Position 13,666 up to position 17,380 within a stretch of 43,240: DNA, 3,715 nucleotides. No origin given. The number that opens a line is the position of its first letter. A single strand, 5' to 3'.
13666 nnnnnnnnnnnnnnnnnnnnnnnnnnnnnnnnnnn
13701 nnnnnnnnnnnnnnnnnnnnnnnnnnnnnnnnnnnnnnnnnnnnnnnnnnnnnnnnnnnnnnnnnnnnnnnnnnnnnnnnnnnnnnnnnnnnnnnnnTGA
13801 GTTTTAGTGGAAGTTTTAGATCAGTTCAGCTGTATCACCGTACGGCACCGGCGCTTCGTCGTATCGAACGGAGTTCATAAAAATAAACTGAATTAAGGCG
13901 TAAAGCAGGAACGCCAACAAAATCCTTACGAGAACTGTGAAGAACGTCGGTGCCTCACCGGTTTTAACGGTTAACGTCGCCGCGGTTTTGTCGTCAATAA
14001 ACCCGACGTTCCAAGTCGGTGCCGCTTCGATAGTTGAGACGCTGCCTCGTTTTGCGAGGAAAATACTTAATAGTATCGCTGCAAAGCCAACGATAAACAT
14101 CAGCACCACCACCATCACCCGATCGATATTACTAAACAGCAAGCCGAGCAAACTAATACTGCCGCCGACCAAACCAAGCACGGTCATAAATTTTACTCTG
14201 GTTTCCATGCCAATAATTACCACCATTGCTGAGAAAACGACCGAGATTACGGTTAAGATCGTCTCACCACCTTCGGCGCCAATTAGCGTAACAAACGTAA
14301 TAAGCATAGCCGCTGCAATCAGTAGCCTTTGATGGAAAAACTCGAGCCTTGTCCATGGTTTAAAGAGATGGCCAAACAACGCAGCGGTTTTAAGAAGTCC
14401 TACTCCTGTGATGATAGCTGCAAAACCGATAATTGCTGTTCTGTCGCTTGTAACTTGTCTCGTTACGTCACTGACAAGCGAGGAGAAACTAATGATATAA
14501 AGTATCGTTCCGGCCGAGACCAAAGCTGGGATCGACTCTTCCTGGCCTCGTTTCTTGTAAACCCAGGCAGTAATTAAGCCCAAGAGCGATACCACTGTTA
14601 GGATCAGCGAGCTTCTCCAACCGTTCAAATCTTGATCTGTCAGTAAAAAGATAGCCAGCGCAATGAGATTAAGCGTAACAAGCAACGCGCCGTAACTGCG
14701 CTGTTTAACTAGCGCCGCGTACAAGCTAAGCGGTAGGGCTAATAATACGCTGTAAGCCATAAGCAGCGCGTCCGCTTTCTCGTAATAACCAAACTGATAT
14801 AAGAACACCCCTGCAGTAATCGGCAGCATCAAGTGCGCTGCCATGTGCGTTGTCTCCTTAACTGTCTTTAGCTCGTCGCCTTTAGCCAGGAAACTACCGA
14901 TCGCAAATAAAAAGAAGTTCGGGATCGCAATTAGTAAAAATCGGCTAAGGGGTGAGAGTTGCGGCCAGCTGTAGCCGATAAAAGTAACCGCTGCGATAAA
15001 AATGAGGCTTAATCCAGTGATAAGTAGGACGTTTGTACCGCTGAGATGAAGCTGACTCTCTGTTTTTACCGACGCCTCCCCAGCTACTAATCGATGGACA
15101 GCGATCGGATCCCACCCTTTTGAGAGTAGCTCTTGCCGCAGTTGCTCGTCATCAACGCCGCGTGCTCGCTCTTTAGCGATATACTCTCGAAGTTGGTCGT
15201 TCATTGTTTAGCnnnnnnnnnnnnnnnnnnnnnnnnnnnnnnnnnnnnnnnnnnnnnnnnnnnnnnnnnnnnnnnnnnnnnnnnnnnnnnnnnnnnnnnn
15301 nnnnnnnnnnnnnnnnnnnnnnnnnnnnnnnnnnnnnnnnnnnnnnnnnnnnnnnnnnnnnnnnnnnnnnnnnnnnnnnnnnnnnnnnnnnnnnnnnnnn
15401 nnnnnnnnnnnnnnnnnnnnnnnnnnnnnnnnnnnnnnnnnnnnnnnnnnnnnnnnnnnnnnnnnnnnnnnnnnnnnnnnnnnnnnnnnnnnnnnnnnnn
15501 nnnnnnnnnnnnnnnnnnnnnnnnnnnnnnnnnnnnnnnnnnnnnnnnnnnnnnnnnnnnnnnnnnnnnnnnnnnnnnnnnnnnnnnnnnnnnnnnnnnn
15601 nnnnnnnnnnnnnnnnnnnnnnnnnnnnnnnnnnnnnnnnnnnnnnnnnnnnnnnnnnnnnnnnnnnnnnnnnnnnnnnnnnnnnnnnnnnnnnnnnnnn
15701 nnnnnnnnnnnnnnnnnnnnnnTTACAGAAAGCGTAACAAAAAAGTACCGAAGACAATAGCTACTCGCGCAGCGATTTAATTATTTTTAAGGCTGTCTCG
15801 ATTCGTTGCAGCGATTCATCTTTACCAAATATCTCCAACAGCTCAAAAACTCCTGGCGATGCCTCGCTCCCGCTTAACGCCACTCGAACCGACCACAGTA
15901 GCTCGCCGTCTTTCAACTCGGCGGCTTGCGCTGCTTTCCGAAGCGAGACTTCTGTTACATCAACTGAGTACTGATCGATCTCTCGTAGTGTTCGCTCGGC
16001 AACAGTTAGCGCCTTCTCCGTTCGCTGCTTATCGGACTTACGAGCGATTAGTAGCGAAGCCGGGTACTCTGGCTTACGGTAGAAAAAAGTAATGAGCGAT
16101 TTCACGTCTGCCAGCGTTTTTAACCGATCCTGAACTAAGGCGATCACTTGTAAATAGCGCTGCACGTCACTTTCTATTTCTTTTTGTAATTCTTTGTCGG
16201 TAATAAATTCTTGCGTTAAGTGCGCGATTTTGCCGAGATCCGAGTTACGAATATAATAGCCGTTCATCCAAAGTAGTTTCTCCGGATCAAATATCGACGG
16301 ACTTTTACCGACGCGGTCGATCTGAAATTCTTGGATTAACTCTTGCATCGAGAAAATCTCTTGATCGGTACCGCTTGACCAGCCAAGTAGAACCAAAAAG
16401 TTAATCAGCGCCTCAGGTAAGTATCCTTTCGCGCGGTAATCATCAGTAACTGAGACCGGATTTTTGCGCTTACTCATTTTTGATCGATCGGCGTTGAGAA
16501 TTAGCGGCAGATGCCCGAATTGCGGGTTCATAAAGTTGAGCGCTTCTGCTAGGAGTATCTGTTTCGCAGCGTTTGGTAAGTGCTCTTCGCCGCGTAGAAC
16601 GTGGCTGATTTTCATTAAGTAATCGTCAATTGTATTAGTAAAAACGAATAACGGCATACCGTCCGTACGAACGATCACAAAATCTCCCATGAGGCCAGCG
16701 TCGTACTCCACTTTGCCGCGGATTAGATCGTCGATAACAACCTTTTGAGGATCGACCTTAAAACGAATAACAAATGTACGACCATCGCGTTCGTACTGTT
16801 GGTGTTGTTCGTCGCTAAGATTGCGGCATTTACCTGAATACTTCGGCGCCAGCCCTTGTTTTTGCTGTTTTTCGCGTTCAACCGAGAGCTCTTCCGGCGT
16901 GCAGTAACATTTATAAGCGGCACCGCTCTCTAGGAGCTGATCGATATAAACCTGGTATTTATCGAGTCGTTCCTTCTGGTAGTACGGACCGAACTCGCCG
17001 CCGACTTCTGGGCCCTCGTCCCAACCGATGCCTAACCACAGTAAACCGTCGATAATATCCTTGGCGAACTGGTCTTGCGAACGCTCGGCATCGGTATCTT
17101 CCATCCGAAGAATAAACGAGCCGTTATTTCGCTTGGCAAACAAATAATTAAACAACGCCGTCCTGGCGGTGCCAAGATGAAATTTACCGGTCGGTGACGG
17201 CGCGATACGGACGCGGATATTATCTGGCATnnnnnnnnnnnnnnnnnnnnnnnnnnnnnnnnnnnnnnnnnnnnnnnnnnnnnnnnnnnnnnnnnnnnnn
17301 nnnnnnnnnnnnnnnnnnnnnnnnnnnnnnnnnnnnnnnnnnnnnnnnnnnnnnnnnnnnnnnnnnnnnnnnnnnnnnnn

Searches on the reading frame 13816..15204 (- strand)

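Call 26: search_protein_families(library=pfam, max_evalue=0.001, proteins=[window:13816-15204:-])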
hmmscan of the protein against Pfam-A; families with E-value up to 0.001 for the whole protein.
window:13816-15204:- (462 aa): 1 family
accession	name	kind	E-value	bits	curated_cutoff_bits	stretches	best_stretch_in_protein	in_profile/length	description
PF09925.14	DUF2157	-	0.00016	21.8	32.4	1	52-162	34-139/146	Predicted membrane protein (DUF2157)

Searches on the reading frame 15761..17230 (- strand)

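Call 26: search_protein_families(library=pfam, max_evalue=0.001, proteins=[window:15761-17230:-])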
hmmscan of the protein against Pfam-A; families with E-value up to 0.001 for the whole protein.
window:15761-17230:- (489 aa): 2 families
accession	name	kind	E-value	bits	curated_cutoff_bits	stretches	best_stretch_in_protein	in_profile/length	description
PF00749.27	tRNA-synt_1c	-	2.1e-105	352.5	23.4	1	5-321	2-314/314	tRNA synthetases class I (E and Q), catalytic domain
PF19269.4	Anticodon_2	-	8.8e-29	101.2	23.6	1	353-481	10-141/141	Anticodon binding domain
